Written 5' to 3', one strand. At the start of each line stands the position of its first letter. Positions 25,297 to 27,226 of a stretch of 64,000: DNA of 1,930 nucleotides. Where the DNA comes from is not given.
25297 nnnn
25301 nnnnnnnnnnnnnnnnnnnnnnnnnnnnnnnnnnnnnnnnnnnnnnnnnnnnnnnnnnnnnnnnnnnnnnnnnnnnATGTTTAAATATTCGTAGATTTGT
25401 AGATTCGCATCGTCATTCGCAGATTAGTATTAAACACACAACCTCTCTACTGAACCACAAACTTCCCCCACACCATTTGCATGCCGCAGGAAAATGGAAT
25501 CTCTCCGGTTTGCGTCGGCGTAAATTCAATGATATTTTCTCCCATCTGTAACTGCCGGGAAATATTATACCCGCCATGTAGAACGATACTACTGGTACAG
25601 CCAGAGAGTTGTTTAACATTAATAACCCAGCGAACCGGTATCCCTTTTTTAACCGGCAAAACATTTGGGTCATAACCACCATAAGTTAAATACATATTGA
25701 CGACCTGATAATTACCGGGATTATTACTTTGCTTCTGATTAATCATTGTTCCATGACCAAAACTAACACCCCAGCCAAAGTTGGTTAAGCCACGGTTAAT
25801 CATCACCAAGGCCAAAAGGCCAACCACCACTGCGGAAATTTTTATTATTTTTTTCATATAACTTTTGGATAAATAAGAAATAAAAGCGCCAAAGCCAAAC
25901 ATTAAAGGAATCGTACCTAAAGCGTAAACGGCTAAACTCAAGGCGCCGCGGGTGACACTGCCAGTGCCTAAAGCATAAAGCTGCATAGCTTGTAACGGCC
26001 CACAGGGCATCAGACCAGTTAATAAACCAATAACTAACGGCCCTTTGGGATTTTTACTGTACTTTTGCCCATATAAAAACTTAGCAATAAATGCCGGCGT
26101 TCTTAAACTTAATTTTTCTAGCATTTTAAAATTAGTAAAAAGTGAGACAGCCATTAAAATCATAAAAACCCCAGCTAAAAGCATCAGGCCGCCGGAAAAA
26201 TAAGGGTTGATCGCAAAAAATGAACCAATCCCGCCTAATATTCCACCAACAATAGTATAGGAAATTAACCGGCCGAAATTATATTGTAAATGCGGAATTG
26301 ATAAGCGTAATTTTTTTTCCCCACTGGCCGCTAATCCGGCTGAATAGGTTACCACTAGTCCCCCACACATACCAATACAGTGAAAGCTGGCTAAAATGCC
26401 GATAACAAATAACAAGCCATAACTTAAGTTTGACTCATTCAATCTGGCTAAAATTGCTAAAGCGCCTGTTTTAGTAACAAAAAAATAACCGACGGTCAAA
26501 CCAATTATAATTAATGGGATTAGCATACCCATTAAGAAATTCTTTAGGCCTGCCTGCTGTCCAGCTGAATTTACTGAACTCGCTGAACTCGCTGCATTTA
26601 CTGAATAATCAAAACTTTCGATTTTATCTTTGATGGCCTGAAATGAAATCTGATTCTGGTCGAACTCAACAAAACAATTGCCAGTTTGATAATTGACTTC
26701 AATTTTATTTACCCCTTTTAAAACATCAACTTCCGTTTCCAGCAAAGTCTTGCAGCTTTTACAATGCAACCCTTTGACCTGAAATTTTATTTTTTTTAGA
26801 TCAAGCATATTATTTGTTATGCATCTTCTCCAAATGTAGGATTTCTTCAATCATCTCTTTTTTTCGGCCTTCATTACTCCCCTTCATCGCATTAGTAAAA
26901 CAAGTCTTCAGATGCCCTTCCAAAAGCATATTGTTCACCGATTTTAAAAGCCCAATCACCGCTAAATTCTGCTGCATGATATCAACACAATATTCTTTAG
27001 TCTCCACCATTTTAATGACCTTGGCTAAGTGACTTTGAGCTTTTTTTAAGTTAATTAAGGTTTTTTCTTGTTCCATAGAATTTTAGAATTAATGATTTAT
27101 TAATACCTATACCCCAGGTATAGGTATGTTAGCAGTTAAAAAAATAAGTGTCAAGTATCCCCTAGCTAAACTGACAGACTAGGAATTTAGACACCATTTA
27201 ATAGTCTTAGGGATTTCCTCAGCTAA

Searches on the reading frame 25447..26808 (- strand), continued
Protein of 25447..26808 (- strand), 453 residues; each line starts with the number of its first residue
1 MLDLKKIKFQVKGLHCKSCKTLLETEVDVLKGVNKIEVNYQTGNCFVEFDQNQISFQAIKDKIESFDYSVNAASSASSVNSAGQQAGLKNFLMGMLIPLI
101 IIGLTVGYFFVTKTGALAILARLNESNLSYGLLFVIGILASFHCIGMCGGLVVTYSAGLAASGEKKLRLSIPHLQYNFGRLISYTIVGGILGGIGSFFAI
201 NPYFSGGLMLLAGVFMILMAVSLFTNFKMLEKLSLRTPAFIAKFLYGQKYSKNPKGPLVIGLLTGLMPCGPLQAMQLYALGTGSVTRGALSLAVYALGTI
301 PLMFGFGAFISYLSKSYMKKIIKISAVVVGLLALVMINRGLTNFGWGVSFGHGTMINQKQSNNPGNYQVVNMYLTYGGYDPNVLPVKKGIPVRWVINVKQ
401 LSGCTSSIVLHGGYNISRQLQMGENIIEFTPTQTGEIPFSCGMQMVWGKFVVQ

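Call 21: find_related_loci(query=A2, collection=genome_contigs, flank=10000)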
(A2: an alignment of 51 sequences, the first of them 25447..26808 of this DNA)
Query A2 (453 aa) in genome_contigs; peptide patterns used: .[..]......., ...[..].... (x = any residue, [..] = any of these).
600 stretches matched a pattern (row limit reached: there are more); 595 encode a relative of the query (tblastn E <= 1e-3); the best 80 are kept; 80 distinct loci.
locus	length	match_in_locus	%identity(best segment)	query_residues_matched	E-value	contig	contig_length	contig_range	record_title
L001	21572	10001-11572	74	2-453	0e+0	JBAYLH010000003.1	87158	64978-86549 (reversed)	MAG: Candidatus Buchananbacteria bacterium isolate SO_2016_GW1_99 scaffold00611_OW334_2016, whole genome shotgun sequenc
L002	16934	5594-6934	61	1-453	0e+0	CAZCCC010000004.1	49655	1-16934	MAG TPA_asm: uncultured Gammaproteobacteria bacterium isolate SRP241326_co3_326 genome assembly, contig: NODE_1116_lengt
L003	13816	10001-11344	57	4-452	9e-165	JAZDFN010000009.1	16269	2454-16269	MAG: bacterium isolate MEGAHIT-group-0.209 k141_8575568, whole genome shotgun sequence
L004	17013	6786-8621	57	5-452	2e-164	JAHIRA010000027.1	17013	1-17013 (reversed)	MAG: Patescibacteria group bacterium isolate MM_PC_MetaG.mb.108 MM_PC_MetaG.mb.108_k141_305473, whole genome shotgun seq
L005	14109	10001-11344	56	4-452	1e-156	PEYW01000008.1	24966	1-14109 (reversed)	MAG: candidate division WWE3 bacterium CG08_land_8_20_14_0_20_43_13 CG08_land_8_20_14_0.20_scaffold_715_c, whole genome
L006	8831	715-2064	55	4-452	7e-152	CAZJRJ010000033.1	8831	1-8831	MAG TPA_asm: uncultured Gammaproteobacteria bacterium isolate binchicken_co181_594 genome assembly, contig: NODE_16400_l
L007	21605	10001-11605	51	4-453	2e-150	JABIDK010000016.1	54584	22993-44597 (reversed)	MAG: Candidatus Falkowbacteria bacterium isolate SI048_bin72 k141_1068599, whole genome shotgun sequence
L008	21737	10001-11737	49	4-452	3e-141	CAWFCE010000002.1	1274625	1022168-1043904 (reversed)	MAG: Candidatus Parcubacteria bacterium isolate MFD02416.bin.1.397 genome assembly, contig: contig_61671, whole genome s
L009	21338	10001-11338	48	5-452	7e-137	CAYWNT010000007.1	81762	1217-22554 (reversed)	MAG TPA_asm: uncultured Gammaproteobacteria bacterium isolate SRP077602_co7_178 genome assembly, contig: NODE_1021_lengt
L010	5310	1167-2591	44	3-453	2e-130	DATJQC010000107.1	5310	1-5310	MAG TPA_asm: Candidatus Nanoarchaeia archaeon isolate SMAG_U14930 k141_2284283, whole genome shotgun sequence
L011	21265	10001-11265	58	4-453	4e-122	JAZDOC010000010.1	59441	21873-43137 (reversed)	MAG: Patescibacteria group bacterium isolate MEGAHIT-group-0.747 k141_12102598, whole genome shotgun sequence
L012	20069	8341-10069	42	1-453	9e-112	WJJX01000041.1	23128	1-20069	MAG: Candidatus Moraniibacteriota bacterium isolate Bin_346 k141_1388977, whole genome shotgun sequence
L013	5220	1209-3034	45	4-452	9e-106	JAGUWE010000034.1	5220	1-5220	MAG: Patescibacteria group bacterium isolate DeMMO5_21 c_000000012536, whole genome shotgun sequence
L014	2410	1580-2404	56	4-285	2e-103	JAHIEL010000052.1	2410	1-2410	MAG: Patescibacteria group bacterium isolate KR11_0.1_MetaG.mb.14 KR11_0.1_MetaG.mb.14_k141_685592, whole genome shotgun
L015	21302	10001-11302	41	3-446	8e-96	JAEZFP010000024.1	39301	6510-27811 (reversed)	MAG: Bacillota bacterium isolate OH_CBrB_56 k127_3091741, whole genome shotgun sequence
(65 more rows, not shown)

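Call 28: predict_structure(alignment_id=A2)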
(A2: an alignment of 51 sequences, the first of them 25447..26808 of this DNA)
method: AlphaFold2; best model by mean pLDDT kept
length: 453 residues; sequences in the alignment: 51
mean_pLDDT: 75.4   pTM: 0.56
mean pLDDT of the five models: 75.4, 73.8, 72.4, 69.1, 68.8
residues with pLDDT >= 90: 96; 70-90: 212; 50-70: 112; < 50: 33
segments of 3 or more residues with pLDDT < 50: 74-85, 234-236, 351-364
pLDDT, mean of each block of 10 residues (from residue 1): 86 81 88 93 93 94 89 50 49 75 74 59 57 78 65 54 54 83 84 67 79 84 74 57 69 76 74 67 77 84 62 68 82 82 73 37 68 81 91 92 84 88 94 92 82 91
secondary structure, 60 per line:
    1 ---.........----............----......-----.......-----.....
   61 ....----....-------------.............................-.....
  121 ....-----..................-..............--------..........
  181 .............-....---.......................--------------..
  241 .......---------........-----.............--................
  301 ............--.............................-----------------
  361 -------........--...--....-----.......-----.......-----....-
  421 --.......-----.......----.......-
elements in order: E4-12 H17-28 E33-38 E44-50 H56-64 E69-72 H86-114 H116-124 H130-147 H149-162 H171-193 H195-198 H202-224 H239-247 H257-264 H270-282 H285-312 H315-343 E368-375 E378-380 E383-386 E392-398 E407-410 E416-419 E423-429 E435-441 E446-452

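Call 34: fold_search(model_id=the predicted structure, library=pdb)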
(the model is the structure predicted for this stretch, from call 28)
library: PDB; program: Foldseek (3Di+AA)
matches with E <= 10: 808; with E <= 0.001: 16
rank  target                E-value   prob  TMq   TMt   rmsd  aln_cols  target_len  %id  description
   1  4f2e                  5.5e-07  1.00  0.19  0.85   1.6        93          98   36  Crystal structure of the Streptococcus pneumoniae D39 copper chaperone CupA with Cu(I) (released 2013-01-30)
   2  4f2f                  2.6e-05  1.00  0.18  0.79   1.5        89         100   29  Crystal structure of the metal binding domain (MBD) of the Streptococcus pneumoniae D39 Cu(I) exporting P-type ATPase Co (released 2013-01-30)
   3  4hcf_A                3.6e-04  1.00  0.16  0.73   2.7        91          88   20  Crystal Structure of Uncharacterized Cupredoxin-like Domain Protein Cupredoxin_1 with Copper Bound from Bacillus anthr (released 2012-10-17)
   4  4hcf_B                3.9e-04  1.00  0.17  0.69   4.5       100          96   18  Crystal Structure of Uncharacterized Cupredoxin-like Domain Protein Cupredoxin_1 with Copper Bound from Bacillus anthr (released 2012-10-17)
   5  4hci_B                4.5e-04  1.00  0.17  0.73   2.8        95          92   19  Uncharacterized Cupredoxin-like Domain Protein Cupredoxin_1 from Bacillus anthracis (released 2012-10-17)
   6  2cua_B                4.7e-04  1.00  0.17  0.54   2.6        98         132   22  THE CUA DOMAIN OF CYTOCHROME BA3 FROM THERMUS THERMOPHILUS (released 1999-05-28)
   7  6ptt_A                5.0e-04  1.00  0.17  0.60   2.6       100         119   22  Soluble model of Arabidopsis thaliana CuA (Tt3LAt) (released 2019-11-20)
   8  4hcg_B                5.0e-04  1.00  0.16  0.72   2.9        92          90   20  Uncharacterized Cupredoxin-like Domain Protein Cupredoxin_1 with Zinc bound from Bacillus anthracis (released 2012-10-17)
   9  4hcg_A                5.2e-04  1.00  0.17  0.71   2.8        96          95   19  Uncharacterized Cupredoxin-like Domain Protein Cupredoxin_1 with Zinc bound from Bacillus anthracis (released 2012-10-17)
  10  4hci_A                5.5e-04  1.00  0.16  0.74   2.7        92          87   20  Uncharacterized Cupredoxin-like Domain Protein Cupredoxin_1 from Bacillus anthracis (released 2012-10-17)
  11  1fwx_C                7.2e-04  1.00  0.17  0.14   3.1       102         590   19  CRYSTAL STRUCTURE OF NITROUS OXIDE REDUCTASE FROM P. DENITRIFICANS (released 2001-09-25)
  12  5ndc_B                7.2e-04  1.00  0.16  0.42   4.0       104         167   25  Structure of ba3-type cytochrome c oxidase from Thermus thermophilus by serial femtosecond crystallography (released 2017-08-23)
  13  2qif_A                7.5e-04  1.00  0.15  0.93   0.8        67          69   36  Crystal structure of a metallochaperone with a tetranuclear Cu(I) cluster (released 2008-07-08)
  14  2cua_A                7.5e-04  1.00  0.18  0.62   2.1        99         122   23  THE CUA DOMAIN OF CYTOCHROME BA3 FROM THERMUS THERMOPHILUS (released 1999-05-28)
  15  2ofg_MODEL_1_X        8.7e-04  1.00  0.15  0.60   9.4        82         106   32  Solution structure of the n-terminal domain of the zinc(II) ATPase ziaa in its apo form (released 2007-12-18)
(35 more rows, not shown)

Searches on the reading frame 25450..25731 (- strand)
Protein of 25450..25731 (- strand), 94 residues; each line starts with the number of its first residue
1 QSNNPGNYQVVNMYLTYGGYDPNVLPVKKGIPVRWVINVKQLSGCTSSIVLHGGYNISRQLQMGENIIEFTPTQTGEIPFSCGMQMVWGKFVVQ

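Call 12: search_solved_structures(query=window:25450-25731:-, max_evalue=10, show_alignments=2)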
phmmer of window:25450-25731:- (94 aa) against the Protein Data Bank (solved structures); distinct sequences matched with E-value up to 10: 23.
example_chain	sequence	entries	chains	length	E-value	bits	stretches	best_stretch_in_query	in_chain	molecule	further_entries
2mry_A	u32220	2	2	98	2.6e-15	59.2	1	6-94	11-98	Uncharacterized protein | CupA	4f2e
4f2f_A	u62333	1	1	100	1.3e-06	31.3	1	18-93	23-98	Cation-transporting ATPase, E1-E2 family protein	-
6ljj_A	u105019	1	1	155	0.12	15.5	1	14-83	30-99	Deoxyuridine 5'-triphosphate nucleotidohydrolase, mitochondrial isoform 1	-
7bpd_A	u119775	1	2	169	0.14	15.2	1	14-83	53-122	Deoxyuridine triphosphatase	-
2i13_A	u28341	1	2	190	0.21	14.7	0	62-82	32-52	Aart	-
6j5f_A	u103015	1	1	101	0.24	14.5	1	7-69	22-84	Envelope protein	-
7lsg_C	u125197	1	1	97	0.3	14.1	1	7-69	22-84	Core protein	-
7lsf_E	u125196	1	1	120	0.39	13.8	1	7-69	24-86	Envelope protein E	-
6j5d_A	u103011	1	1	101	0.41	13.7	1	7-69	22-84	Envelope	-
2ev8_A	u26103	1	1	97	0.56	13.3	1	35-74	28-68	55 kDa erythrocyte membrane protein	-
6b0r_D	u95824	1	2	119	0.71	13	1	59-91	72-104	Wilms tumor protein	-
6wlh_A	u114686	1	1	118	0.74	12.9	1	59-91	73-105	Wilms tumor protein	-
2ejy_A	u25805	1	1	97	0.75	12.9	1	36-74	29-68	55 kDa erythrocyte membrane protein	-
7sgt_A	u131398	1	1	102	0.75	12.9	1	8-69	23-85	Envelope protein E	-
2jp9_A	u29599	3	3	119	0.76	12.9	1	59-91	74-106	Wilms tumor 1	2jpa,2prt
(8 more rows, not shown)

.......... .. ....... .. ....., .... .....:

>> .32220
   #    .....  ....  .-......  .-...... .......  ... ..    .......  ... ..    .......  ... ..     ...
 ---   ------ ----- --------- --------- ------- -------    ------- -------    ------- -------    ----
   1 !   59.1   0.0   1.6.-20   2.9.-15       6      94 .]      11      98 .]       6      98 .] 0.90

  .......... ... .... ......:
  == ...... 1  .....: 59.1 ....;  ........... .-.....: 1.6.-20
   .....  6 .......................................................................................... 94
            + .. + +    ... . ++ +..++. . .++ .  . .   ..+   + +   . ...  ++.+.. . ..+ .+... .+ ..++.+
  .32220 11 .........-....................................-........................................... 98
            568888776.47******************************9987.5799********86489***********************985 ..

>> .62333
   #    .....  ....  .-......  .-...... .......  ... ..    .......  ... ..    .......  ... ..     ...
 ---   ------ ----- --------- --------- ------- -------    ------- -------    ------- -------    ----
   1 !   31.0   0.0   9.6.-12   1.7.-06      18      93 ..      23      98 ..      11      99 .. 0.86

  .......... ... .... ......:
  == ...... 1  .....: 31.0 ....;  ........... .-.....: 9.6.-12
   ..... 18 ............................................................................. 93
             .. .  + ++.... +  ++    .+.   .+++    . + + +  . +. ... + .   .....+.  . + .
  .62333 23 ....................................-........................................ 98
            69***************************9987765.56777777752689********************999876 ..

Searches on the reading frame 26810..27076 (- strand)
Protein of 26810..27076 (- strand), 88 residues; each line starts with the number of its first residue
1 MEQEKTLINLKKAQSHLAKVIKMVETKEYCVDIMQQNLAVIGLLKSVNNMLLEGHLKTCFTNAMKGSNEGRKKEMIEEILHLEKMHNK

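Call 4: search_protein_families(library=pfam, proteins=[window:26810-27076:-], max_evalue=0.01)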
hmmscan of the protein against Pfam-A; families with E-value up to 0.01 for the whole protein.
window:26810-27076:- (88 aa): 1 family
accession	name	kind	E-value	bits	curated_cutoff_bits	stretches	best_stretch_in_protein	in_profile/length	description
PF02583.22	Trns_repr_metal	-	1.7e-17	64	22.8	1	3-81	2-74/78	Metal-sensitive transcriptional repressor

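Call 5: search_protein_families(library=ncbifam, proteins=[window:26810-27076:-], max_evalue=0.1)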
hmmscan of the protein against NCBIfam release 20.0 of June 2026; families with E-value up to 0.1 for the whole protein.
window:26810-27076:- (88 aa): 3 families
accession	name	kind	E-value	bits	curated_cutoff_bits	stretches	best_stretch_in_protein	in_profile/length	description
NF052430.1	repress_RicR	exception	8.8e-10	39.1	175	1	10-72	15-78/93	copper-sensing transcriptional repressor RicR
NF008464.0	PRK11352.1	equivalog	4.2e-05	23.9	133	1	2-82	7-85/91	formaldehyde-responsive transcriptional repressor FrmR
NF011613.0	PRK15039.1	equivalog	0.0012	19.5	138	1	8-80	13-82/90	Ni(II)/Co(II)-binding transcriptional repressor RcnR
